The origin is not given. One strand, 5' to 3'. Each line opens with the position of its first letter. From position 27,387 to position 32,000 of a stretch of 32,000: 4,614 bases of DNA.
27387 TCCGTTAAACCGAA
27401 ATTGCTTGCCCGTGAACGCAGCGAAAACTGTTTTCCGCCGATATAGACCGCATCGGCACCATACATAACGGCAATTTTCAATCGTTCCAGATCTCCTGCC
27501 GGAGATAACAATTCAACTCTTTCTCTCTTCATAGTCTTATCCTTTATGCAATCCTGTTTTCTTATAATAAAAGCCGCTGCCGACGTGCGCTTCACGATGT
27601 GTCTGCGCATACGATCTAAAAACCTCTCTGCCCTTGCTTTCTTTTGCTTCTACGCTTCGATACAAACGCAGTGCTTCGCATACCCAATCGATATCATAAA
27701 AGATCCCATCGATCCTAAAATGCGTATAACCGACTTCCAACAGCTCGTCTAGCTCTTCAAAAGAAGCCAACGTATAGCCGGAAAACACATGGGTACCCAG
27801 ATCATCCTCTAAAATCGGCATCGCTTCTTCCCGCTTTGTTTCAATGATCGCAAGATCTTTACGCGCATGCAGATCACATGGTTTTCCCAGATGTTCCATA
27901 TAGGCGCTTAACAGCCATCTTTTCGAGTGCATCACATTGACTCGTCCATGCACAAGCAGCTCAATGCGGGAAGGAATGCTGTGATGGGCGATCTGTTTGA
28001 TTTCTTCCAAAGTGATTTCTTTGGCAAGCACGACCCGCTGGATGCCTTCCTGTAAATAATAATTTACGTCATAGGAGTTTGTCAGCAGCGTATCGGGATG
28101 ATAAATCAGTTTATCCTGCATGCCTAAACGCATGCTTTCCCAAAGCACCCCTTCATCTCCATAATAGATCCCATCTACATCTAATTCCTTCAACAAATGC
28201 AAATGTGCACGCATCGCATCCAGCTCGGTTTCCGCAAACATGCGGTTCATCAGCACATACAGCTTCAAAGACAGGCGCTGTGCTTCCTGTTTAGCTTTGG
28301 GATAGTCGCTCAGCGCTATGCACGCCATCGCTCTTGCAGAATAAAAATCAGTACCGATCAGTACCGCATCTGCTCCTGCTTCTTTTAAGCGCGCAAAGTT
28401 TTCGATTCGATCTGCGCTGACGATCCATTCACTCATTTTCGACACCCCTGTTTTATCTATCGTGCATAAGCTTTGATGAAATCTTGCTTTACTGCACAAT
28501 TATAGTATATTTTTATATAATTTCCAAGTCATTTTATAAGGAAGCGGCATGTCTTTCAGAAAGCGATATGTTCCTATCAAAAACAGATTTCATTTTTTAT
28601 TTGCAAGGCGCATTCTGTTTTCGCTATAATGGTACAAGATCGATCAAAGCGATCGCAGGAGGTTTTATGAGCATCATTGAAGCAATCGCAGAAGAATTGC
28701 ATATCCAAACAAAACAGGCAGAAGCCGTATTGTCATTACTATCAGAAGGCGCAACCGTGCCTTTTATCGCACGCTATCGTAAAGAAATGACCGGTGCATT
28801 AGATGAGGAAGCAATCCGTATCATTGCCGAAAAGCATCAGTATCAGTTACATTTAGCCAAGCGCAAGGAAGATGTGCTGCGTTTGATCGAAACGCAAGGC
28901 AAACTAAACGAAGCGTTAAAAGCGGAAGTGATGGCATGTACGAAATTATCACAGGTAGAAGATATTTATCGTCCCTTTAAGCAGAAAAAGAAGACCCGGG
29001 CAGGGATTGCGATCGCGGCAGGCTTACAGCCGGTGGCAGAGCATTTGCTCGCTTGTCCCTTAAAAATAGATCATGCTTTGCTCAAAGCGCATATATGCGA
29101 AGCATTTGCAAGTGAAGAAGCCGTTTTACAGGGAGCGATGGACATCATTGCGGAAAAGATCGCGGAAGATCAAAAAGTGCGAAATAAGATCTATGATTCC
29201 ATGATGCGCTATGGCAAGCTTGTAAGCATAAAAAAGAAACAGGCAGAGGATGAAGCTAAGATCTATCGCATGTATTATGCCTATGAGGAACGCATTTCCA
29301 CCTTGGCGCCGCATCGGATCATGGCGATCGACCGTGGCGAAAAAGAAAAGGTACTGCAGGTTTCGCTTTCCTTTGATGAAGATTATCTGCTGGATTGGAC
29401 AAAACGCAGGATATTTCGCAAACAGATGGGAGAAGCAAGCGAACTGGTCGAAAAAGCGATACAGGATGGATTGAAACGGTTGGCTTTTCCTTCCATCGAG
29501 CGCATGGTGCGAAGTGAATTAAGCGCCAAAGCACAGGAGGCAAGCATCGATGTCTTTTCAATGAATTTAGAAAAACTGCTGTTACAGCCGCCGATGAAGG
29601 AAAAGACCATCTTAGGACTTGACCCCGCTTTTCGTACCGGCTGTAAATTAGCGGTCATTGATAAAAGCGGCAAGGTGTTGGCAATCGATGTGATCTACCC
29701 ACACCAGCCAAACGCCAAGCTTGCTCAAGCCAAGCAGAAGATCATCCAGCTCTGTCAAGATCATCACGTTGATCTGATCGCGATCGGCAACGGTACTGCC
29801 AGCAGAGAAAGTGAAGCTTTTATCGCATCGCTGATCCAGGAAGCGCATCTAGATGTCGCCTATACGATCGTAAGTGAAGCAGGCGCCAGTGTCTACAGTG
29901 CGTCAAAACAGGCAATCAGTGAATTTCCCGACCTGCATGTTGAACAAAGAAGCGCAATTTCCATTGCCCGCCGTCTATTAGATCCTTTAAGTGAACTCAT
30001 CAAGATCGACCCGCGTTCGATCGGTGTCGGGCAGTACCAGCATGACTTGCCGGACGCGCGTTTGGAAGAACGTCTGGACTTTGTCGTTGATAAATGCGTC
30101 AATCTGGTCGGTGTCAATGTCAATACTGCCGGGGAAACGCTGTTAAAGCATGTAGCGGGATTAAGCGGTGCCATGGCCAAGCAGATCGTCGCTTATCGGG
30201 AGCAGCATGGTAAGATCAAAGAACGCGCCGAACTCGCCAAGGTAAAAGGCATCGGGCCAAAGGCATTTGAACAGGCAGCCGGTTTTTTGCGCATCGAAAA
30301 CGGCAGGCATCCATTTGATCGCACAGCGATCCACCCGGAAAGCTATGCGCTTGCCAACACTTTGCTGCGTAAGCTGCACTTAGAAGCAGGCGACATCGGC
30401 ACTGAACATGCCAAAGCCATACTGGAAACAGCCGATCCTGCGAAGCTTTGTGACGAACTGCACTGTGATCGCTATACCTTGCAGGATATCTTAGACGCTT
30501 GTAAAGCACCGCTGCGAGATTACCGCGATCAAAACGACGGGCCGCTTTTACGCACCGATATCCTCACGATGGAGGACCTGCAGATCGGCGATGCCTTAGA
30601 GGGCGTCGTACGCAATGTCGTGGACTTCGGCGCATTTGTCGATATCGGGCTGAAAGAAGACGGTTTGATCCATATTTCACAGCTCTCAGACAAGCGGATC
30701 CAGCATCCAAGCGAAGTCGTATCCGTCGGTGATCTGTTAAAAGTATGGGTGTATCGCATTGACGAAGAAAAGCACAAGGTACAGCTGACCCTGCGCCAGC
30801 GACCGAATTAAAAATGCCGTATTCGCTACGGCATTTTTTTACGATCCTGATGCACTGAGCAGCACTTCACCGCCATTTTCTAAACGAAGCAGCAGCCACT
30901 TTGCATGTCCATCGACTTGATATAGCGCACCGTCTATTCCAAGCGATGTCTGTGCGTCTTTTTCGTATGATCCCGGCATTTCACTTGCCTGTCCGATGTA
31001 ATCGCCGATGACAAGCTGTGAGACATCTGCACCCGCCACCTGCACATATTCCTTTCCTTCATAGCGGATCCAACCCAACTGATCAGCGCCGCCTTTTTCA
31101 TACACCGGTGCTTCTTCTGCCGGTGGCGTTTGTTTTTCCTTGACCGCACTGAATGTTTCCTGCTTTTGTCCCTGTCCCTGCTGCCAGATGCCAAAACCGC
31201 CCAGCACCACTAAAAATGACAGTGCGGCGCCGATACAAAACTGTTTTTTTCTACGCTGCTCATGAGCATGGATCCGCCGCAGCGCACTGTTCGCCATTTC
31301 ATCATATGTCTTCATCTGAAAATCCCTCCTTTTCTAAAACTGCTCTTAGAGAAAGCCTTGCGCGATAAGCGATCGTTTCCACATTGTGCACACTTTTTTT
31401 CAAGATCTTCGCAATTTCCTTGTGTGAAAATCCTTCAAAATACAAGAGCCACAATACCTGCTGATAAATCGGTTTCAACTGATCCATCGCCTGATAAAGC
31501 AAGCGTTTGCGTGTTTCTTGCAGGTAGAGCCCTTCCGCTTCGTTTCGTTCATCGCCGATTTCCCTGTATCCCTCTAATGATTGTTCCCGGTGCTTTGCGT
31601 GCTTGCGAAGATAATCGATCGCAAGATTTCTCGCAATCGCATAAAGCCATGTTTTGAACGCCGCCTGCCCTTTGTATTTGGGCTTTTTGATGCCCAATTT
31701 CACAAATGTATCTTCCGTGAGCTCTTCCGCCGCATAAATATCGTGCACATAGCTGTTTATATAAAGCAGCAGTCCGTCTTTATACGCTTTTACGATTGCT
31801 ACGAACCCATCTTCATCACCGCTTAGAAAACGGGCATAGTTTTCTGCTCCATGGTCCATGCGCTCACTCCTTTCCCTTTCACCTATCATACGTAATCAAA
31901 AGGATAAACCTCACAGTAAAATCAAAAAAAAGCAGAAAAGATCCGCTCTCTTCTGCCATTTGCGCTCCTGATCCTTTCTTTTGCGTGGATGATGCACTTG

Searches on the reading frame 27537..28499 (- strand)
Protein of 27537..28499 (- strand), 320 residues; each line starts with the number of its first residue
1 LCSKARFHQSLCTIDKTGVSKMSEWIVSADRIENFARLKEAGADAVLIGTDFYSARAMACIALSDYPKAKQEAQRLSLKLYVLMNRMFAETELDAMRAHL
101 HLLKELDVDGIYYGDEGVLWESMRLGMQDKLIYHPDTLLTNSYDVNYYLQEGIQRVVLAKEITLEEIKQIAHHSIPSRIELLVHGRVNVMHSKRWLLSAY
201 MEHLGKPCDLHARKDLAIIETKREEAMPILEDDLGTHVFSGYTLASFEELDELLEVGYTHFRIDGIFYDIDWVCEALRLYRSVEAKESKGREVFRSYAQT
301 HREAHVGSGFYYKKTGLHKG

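Call 85: search_protein_families(library=pfam, proteins=[window:27537-28499:-])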
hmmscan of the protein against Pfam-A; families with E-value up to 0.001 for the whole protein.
window:27537-28499:- (320 aa): 1 family
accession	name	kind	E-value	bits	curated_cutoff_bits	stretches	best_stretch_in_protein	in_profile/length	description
PF01136.24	Peptidase_U32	-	8.4e-39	133.7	22.4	1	93-315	1-231/233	Peptidase family U32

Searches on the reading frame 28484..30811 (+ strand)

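Call 85: search_protein_families(library=pfam, proteins=[window:28484-30811:+])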
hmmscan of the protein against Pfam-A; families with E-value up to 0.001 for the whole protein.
window:28484-30811:+ (775 aa): 9 families
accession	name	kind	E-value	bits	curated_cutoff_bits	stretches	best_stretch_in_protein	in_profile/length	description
PF16921.10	Tex_YqgF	-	1.9e-55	187.1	27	1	374-498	1-125/126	Tex protein YqgF-like domain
PF09371.15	Tex_N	-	1.7e-28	98.6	32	1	62-136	1-75/75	Tex-like protein N-terminal domain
PF12836.13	HHH_3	-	3.3e-26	91.6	27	1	539-603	1-65/65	Helix-hairpin-helix motif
PF22706.1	Tex_central_region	-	2.3e-20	73.8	27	1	206-358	17-178/178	Tex central region-like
PF00575.29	S1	-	1.5e-18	67.4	22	1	699-771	2-74/74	S1 RNA binding domain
PF17674.7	HHH_9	-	1.3e-15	58.4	23.1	1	609-681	1-70/70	HHH domain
PF23459.1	S1_RRP5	-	1.7e-06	28.9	27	1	701-770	3-72/72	RRP5 S1 domain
PF14635.12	HHH_7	-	2.7e-06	28.1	27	1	511-605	4-104/104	Helix-hairpin-helix motif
PF14639.11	YqgF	-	4.5e-05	23.7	35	1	417-505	55-146/150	Holliday-junction resolvase-like of SPT6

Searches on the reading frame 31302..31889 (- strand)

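Call 85: search_protein_families(library=pfam, proteins=[window:31302-31889:-])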
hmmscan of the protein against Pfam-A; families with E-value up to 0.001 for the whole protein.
window:31302-31889:- (195 aa): 5 families
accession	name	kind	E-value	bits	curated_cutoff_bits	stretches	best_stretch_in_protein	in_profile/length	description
PF08281.18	Sigma70_r4_2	-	2.1e-14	53.3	25.7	1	129-181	2-54/54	Sigma-70, region 4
PF04542.20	Sigma70_r2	-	1.3e-12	47.8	24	1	33-99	2-70/71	Sigma-70 region 2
PF04545.22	Sigma70_r4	-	1.7e-07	31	24.1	1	134-182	1-49/50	Sigma-70, region 4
PF22233.2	PhyR_sigma-like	-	0.00022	21.4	27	0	137-177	3-43/50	Response regulator PhyR, sigma-like domain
PF07638.17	Sigma70_ECF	-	0.00047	20.6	21.1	1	81-173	78-171/185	ECF sigma factor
